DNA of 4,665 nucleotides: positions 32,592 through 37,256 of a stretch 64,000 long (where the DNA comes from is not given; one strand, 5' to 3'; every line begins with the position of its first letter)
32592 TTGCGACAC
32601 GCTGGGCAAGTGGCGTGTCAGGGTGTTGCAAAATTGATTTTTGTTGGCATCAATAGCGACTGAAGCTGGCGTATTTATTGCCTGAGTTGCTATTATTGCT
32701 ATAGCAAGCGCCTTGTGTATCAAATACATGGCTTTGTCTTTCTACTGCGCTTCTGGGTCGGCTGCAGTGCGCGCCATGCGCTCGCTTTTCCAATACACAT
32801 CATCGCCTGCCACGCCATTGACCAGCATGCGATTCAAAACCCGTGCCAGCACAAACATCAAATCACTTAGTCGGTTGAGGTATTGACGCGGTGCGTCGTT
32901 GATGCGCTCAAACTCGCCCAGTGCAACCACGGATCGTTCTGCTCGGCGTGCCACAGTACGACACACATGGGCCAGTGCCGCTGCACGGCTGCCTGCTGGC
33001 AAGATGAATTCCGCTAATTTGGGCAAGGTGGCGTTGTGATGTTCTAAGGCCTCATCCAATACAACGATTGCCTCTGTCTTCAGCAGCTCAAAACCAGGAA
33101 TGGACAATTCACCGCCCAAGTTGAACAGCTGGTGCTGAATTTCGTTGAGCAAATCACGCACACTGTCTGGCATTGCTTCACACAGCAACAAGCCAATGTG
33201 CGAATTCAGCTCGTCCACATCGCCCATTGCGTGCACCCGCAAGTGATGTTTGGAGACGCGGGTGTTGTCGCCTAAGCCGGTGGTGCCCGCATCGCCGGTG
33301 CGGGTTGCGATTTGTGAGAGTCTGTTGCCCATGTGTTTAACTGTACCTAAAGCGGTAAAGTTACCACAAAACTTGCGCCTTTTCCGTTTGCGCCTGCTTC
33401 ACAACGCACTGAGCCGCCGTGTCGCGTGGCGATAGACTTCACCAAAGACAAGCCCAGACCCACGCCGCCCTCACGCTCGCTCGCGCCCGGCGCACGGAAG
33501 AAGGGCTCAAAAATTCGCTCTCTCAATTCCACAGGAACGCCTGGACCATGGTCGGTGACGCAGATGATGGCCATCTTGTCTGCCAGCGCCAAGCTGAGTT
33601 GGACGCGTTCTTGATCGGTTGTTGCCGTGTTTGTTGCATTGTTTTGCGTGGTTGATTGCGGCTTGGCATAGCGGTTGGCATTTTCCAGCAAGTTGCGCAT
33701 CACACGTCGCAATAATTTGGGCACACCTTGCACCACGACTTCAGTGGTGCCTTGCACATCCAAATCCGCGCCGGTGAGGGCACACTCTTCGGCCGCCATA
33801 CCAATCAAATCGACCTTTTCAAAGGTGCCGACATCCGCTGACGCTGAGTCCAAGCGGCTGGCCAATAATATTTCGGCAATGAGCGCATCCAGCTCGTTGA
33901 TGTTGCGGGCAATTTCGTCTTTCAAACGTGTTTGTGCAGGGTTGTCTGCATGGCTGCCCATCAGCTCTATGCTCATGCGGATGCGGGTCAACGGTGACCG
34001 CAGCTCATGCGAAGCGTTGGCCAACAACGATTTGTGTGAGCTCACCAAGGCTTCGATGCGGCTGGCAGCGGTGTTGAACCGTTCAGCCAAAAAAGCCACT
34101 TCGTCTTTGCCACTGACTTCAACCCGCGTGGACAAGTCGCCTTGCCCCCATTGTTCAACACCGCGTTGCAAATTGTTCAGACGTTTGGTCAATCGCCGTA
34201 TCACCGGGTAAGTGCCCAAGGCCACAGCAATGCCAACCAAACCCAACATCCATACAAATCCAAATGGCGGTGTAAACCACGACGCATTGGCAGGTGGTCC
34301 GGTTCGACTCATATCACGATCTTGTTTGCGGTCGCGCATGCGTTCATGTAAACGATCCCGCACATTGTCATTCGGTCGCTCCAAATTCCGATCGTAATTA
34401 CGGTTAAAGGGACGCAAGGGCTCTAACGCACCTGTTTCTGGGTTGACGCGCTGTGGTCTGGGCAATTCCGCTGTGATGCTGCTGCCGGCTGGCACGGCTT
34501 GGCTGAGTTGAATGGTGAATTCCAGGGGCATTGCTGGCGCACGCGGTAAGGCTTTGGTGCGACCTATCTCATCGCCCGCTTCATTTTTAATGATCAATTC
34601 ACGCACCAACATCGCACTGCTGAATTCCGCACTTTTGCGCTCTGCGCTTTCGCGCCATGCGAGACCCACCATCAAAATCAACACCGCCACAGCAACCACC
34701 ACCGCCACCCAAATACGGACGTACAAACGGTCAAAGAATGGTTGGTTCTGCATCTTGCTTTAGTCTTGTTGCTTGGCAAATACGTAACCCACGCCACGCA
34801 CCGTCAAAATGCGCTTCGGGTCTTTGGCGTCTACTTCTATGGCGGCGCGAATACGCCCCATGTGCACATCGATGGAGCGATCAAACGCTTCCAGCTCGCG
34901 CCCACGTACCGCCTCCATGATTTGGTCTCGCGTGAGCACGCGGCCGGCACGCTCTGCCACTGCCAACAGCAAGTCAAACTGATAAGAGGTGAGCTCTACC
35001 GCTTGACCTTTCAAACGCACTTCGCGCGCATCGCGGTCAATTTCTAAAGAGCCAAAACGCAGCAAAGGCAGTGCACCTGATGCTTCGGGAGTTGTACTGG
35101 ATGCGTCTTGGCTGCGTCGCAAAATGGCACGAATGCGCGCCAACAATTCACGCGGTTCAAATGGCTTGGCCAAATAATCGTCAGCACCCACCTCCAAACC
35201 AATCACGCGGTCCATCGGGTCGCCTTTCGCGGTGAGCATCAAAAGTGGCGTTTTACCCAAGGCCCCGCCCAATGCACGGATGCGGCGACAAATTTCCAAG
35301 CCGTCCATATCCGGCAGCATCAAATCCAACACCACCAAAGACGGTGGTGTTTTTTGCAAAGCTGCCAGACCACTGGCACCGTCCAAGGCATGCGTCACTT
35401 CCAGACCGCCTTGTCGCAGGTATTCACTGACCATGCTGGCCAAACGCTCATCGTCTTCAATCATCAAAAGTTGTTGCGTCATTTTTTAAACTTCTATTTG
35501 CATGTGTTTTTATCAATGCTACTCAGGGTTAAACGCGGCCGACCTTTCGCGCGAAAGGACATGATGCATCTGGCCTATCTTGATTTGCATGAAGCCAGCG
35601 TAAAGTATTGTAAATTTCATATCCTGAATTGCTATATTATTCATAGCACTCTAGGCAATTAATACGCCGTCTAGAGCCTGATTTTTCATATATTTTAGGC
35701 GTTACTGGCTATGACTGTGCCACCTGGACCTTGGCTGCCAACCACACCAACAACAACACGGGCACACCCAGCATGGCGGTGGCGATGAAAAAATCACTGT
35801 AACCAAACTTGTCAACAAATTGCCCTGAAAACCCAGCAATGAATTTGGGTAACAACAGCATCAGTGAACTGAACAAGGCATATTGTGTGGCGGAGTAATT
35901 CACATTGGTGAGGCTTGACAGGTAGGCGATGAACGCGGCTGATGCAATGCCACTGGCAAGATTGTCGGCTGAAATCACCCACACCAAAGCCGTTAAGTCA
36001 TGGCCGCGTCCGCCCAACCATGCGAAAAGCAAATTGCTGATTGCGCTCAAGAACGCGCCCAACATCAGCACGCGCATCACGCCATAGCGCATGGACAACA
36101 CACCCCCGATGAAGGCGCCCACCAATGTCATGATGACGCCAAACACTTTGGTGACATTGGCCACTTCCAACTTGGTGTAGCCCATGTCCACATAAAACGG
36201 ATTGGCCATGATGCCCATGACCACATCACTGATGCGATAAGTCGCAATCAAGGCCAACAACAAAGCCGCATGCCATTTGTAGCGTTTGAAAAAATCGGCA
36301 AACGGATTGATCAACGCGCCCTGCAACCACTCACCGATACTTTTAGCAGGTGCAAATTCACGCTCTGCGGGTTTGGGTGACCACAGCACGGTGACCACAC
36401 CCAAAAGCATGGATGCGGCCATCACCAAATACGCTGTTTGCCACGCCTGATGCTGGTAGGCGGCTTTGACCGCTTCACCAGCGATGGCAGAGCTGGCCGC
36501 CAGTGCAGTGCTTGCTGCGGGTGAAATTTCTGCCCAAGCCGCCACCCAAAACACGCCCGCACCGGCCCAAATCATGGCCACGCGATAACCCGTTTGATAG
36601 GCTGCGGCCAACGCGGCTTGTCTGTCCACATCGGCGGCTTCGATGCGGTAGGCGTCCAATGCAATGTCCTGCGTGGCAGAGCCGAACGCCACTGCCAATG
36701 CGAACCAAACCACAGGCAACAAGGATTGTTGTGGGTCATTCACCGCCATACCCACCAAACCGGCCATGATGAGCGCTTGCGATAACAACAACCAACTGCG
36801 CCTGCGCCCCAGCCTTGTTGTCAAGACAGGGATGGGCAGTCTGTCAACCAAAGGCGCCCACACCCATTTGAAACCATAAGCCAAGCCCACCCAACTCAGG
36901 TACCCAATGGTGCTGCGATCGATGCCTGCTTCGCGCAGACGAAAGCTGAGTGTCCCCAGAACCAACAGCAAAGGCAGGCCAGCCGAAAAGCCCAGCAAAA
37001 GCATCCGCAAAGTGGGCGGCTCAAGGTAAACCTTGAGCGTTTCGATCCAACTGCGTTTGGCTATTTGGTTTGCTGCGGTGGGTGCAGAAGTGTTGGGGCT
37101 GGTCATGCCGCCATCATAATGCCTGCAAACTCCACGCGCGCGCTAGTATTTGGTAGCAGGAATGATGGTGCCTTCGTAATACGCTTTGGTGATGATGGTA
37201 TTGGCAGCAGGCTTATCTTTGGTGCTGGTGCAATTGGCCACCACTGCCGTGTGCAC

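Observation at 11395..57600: A 65-70 bp two-hairpin repeat family at very high density (at least 10 copies in 64 kb)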

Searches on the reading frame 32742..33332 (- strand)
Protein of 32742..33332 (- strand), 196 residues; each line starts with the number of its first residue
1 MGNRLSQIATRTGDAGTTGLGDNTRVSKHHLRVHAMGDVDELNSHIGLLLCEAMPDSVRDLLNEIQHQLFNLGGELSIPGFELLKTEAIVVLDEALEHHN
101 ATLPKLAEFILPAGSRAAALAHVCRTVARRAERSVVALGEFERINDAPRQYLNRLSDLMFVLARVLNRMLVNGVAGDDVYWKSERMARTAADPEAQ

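Call 12: search_protein_families(library=ncbifam, proteins=[window:32742-33332:-], max_evalue=0.00001)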
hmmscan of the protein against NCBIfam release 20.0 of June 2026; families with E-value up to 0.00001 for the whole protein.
window:32742-33332:- (196 aa): 1 family
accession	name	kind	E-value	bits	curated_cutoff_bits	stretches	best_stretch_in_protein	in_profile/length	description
TIGR00636.1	PduO_Nterm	equivalog_domain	1.2e-54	184.6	108.45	1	10-168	2-161/171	cob(I)yrinic acid a,c-diamide adenosyltransferase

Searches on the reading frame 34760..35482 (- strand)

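Call 12: search_protein_families(library=ncbifam, proteins=[window:34760-35482:-], max_evalue=0.00001)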
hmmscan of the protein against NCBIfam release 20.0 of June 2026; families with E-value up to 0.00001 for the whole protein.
window:34760-35482:- (240 aa): 81 families (the best 25 are shown)
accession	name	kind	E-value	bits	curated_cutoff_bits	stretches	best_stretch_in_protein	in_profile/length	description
NF007005.1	PRK09468.1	equivalog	3.6e-68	229.5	331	1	2-237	3-233/237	osmolarity response regulator transcription factor OmpR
NF040689.1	MtrAB_MtrA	equivalog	1.3e-63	214.2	300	1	6-233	2-216/219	MtrAB system response regulator MtrA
NF008296.0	PRK11083.1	equivalog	1.2e-59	201.5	273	1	3-236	4-226/228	two-component system response regulator CreB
NF045944.1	ResRegRpaBCyano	equivalog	4.1e-59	199.7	330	1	6-236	1-228/229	response regulator transcription factor RpaB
NF041733.1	resp_reg_CseB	equivalog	5.8e-58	196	350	1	4-235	2-226/228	two-component system response regulator CseB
TIGR02154.1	PhoB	equivalog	5.5e-57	192.7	296.2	1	1-235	1-225/226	phosphate regulon transcriptional regulator PhoB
NF040534.1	resp_reg_YycF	equivalog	4.4e-56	189.7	340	1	4-236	2-228/231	response regulator YycF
NF007977.0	PRK10701.1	equivalog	5.9e-54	183.1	330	1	3-238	2-236/241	two-component system response regulator RstA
NF033117.2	vanR_ACDEGLN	exception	1.2e-50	172.2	350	1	6-234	2-224/226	VanR-ABDEGLN family response regulator transcription factor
NF008199.0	PRK10955.1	equivalog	1.9e-50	172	341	1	4-235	3-228/232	envelope stress response regulator transcription factor CpxR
NF007982.1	PRK10710.1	equivalog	1.9e-49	168.4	380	1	2-235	7-227/235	envelope stress response regulator BaeR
NF041209.1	resp_regPieR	equivalog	1.4e-48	165.5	450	1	4-236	2-228/231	two component system response regulator PieR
TIGR01387.1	cztR_silR_copR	subfamily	1e-47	162.6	279.2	1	5-235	1-218/218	heavy metal response regulator transcription factor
NF053854.1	RespRegPhoBBctds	equivalog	4.2e-47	160.4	270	1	5-235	1-224/225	two-component system response regulator PhoB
NF008034.0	PRK10766.1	equivalog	3.1e-44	151.2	275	1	1-238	1-229/231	two-component system response regulator TorR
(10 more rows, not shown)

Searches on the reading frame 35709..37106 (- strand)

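Call 12: search_protein_families(library=ncbifam, proteins=[window:35709-37106:-], max_evalue=0.00001)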
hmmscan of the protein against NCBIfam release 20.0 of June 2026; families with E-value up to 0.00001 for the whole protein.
window:35709-37106:- (465 aa): 4 families
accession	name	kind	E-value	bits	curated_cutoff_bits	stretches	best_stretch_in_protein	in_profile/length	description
TIGR00901.2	2A0125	subfamily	1.6e-155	517.9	350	1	28-456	2-416/417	AmpG family muropeptide MFS transporter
NF008867.0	PRK11902.1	equivalog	3e-80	270.2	656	2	210-459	162-405/419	muropeptide transporter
NF008238.0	PRK11010.1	equivalog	2e-70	238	756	2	210-458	161-403/492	muropeptide MFS transporter AmpG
TIGR02718.1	sider_RhtX_FptX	subfamily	4.2e-32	111.5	356.15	2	37-186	8-154/390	RhtX/FptX family siderophore transporter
